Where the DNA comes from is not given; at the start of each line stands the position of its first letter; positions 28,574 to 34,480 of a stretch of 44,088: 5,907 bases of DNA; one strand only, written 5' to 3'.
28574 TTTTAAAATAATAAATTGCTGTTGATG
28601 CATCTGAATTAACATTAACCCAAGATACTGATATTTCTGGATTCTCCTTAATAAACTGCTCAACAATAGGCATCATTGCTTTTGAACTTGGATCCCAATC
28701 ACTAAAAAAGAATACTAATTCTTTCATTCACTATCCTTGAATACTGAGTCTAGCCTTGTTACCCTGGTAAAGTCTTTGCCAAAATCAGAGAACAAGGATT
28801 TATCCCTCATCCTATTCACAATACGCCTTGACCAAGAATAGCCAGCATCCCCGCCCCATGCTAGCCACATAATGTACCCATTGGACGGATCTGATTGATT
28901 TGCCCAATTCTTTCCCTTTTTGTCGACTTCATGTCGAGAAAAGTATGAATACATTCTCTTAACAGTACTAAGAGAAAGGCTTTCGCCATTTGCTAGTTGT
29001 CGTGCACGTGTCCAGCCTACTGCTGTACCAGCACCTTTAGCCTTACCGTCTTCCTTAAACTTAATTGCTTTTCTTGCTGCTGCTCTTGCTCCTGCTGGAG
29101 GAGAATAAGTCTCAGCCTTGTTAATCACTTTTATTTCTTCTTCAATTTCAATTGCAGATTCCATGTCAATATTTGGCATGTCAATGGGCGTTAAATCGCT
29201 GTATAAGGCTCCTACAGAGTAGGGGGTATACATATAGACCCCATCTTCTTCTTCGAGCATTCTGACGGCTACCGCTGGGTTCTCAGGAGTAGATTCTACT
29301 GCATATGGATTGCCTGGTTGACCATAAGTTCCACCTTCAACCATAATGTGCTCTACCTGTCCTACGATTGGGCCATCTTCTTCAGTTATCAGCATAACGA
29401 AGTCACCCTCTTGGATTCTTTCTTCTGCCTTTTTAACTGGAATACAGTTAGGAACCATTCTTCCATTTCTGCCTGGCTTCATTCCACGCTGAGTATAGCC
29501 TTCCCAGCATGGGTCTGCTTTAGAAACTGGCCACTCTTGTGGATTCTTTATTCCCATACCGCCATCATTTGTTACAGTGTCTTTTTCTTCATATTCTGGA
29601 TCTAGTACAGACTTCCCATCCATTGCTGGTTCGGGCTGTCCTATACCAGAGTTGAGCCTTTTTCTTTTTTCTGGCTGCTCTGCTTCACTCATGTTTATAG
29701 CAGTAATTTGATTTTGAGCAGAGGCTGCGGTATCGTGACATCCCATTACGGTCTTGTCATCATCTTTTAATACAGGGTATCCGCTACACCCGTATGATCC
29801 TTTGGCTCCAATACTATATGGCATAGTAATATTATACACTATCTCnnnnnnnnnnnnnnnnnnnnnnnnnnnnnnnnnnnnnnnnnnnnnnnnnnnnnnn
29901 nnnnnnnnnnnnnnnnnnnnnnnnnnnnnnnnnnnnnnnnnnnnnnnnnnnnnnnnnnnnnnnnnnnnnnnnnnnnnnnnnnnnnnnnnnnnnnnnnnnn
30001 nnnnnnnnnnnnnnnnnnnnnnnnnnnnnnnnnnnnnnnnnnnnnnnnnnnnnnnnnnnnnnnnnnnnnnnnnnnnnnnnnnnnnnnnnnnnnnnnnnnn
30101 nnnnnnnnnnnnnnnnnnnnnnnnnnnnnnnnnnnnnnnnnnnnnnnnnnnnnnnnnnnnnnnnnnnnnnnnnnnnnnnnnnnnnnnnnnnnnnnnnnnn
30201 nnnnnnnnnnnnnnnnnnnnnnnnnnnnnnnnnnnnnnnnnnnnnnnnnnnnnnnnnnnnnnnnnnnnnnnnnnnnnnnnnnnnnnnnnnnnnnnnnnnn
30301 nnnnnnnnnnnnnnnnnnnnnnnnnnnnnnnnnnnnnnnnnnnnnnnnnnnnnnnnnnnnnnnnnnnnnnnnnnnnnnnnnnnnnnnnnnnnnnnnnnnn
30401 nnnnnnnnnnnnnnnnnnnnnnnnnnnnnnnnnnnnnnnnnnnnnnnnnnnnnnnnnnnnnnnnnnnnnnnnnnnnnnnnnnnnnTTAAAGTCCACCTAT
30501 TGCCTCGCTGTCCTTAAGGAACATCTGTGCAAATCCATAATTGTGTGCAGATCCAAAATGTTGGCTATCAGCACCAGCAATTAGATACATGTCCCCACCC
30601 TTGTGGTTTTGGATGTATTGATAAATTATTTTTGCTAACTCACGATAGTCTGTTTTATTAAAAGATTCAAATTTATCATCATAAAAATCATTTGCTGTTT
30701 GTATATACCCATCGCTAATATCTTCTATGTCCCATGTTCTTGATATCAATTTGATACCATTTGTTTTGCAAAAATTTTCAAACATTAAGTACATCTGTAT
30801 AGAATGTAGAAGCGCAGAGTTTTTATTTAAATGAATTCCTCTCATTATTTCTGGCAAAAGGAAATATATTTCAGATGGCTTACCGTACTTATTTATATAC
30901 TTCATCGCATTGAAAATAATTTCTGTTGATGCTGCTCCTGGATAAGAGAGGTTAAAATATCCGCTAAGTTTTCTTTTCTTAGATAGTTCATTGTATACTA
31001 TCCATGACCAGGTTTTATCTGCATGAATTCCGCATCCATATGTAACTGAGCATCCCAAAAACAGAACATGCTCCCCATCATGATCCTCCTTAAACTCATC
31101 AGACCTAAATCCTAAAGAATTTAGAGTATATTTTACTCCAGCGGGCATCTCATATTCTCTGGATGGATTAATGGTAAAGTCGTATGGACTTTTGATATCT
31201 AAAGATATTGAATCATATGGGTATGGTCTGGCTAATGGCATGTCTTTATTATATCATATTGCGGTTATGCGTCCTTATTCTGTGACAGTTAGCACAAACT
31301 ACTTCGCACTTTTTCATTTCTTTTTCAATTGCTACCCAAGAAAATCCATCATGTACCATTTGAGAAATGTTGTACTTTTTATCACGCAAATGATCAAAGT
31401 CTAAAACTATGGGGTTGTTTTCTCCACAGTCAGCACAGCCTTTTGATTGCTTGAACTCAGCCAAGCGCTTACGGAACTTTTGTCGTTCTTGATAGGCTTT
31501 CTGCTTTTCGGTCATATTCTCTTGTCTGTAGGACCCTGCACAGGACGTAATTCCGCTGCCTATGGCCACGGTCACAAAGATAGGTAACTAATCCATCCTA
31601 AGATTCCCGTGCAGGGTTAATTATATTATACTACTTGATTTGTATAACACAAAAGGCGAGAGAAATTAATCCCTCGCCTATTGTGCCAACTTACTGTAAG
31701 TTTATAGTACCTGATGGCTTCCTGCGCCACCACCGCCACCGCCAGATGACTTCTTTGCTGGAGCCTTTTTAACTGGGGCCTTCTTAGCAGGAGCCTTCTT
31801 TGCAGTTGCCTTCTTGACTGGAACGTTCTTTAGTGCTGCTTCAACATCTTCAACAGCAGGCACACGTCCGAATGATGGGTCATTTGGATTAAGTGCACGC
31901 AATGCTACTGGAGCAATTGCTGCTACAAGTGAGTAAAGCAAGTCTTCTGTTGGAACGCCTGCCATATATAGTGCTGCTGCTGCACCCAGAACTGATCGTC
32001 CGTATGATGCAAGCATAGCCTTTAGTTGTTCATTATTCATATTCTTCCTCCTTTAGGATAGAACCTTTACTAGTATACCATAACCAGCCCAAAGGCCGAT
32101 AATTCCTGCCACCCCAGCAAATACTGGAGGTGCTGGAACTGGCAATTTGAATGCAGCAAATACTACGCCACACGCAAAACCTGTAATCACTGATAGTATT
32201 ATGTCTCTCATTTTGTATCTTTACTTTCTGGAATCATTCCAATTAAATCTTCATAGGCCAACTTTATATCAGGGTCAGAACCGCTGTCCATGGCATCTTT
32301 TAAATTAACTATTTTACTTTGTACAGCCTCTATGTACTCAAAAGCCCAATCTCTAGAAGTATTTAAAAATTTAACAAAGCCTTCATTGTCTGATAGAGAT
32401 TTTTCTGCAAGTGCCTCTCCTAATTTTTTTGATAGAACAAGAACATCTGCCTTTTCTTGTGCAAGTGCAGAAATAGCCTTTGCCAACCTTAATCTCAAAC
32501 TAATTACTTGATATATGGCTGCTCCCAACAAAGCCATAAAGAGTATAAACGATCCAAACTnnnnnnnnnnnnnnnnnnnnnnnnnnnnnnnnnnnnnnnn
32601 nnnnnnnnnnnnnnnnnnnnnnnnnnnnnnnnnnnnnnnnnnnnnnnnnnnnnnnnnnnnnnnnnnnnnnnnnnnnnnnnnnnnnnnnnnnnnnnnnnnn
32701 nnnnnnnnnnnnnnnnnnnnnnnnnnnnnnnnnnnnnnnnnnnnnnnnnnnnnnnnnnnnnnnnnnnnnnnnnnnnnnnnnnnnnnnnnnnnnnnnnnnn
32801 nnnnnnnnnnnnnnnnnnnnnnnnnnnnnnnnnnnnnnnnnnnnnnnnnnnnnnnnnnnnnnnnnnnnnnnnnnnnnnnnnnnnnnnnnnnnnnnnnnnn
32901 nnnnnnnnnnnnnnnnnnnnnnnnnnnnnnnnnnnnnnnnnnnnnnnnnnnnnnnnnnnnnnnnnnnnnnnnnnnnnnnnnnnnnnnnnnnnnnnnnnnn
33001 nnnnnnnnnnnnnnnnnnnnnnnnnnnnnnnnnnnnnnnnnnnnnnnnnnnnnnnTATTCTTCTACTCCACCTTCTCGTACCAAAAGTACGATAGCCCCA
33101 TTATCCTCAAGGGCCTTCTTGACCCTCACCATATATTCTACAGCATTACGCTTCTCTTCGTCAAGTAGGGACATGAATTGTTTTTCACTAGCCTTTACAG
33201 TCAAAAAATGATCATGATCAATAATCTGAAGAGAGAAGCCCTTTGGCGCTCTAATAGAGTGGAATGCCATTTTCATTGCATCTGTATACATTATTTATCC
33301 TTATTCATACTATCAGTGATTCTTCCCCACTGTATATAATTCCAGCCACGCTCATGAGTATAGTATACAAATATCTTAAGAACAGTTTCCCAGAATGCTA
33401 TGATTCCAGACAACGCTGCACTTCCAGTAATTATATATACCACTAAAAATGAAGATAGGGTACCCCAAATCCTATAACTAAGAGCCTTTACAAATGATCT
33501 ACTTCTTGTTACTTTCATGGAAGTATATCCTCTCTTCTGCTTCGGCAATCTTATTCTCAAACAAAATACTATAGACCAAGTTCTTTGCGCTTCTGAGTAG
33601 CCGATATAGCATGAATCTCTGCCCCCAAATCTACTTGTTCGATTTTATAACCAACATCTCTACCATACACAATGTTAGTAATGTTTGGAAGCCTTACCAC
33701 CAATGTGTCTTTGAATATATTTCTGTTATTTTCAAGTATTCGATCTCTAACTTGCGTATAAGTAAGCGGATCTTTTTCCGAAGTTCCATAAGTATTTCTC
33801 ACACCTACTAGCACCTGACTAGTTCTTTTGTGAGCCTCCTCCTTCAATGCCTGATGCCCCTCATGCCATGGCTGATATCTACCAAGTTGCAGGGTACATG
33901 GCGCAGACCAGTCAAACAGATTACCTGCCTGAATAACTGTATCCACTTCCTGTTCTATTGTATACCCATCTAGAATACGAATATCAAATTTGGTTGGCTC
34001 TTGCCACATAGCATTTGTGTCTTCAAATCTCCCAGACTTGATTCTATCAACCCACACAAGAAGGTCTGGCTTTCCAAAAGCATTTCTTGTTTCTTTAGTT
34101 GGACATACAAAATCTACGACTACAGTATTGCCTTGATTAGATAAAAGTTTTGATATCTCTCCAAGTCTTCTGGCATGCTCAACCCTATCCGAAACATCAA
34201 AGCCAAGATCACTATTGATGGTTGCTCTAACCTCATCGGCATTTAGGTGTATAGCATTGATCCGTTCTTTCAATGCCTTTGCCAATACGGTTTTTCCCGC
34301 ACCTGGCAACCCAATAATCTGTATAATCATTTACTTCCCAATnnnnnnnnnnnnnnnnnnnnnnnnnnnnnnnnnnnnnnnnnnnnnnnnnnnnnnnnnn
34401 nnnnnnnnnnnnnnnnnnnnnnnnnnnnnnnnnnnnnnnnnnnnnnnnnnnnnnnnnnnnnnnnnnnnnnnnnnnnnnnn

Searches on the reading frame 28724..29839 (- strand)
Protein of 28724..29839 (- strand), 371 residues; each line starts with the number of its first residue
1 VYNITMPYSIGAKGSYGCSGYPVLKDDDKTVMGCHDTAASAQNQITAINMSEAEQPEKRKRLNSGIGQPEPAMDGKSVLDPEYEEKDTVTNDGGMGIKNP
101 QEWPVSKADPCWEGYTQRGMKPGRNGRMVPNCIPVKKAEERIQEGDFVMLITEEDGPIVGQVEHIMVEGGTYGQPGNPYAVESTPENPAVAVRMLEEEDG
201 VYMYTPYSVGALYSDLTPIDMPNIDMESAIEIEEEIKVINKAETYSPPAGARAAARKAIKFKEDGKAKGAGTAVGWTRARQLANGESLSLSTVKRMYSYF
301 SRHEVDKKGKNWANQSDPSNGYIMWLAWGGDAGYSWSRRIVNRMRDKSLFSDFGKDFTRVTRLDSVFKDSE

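Call 15: search_protein_families(library=phrogs, proteins=[window:28724-29839:-], max_evalue=0.001)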
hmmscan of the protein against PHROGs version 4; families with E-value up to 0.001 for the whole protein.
window:28724-29839:- (371 aa): 3 families
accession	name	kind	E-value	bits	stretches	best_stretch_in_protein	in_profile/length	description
phrog_2859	-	unknown function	2.1e-29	103.1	1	234-345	153-265/740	-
phrog_9737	-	unknown function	1e-07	32.9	1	105-138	232-264/297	-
phrog_36547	-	unknown function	2.4e-06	28.7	1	107-141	80-114/188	-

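Call 89: search_protein_families(library=pfam, proteins=[window:28724-29839:-], max_evalue=0.01)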
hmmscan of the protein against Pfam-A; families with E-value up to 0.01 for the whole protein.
window:28724-29839:- (371 aa): 0 families

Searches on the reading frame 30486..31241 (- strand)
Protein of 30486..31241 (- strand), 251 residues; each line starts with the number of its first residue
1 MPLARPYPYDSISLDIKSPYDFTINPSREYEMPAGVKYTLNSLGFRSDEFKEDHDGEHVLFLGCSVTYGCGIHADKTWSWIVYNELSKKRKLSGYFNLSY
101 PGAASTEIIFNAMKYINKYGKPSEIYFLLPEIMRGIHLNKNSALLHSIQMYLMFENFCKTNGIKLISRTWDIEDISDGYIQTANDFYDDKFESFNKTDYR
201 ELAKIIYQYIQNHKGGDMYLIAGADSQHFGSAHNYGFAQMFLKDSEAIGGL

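Call 15: search_protein_families(library=phrogs, proteins=[window:30486-31241:-], max_evalue=0.001)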
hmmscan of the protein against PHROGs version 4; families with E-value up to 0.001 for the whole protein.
window:30486-31241:- (251 aa): 0 families

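Call 89: search_protein_families(library=pfam, proteins=[window:30486-31241:-], max_evalue=0.01)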
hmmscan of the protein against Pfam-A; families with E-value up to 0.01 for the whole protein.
window:30486-31241:- (251 aa): 0 families

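Call 113: search_protein_families(library=pfam, proteins=[window:30486-31241:-], max_evalue=0.01)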
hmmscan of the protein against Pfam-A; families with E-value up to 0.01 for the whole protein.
window:30486-31241:- (251 aa): 0 families
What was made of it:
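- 30486..31241 (-): Third SGNH-family paralogue, 251 aa, with no adjacent microprotein. No Pfam hit (call 113).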

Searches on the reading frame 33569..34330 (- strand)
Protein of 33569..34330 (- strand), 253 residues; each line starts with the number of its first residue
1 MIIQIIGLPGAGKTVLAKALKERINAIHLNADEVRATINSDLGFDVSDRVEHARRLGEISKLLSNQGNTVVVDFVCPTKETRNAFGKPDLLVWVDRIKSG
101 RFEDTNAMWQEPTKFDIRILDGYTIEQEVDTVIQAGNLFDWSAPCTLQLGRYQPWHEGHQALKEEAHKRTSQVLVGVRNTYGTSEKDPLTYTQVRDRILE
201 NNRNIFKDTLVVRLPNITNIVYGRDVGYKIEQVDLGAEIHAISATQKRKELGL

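Call 15: search_protein_families(library=phrogs, proteins=[window:33569-34330:-], max_evalue=0.001)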
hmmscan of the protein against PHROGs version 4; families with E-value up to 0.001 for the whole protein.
window:33569-34330:- (253 aa): 3 families
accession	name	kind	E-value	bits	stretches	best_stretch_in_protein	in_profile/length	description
phrog_10255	-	other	1.7e-62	212.2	1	1-252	2-229/230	kinase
phrog_2071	-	other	6.5e-06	27.1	1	1-81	17-97/282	ATPase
phrog_761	-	other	7.2e-05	23.6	1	1-76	20-108/362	thymidylate kinase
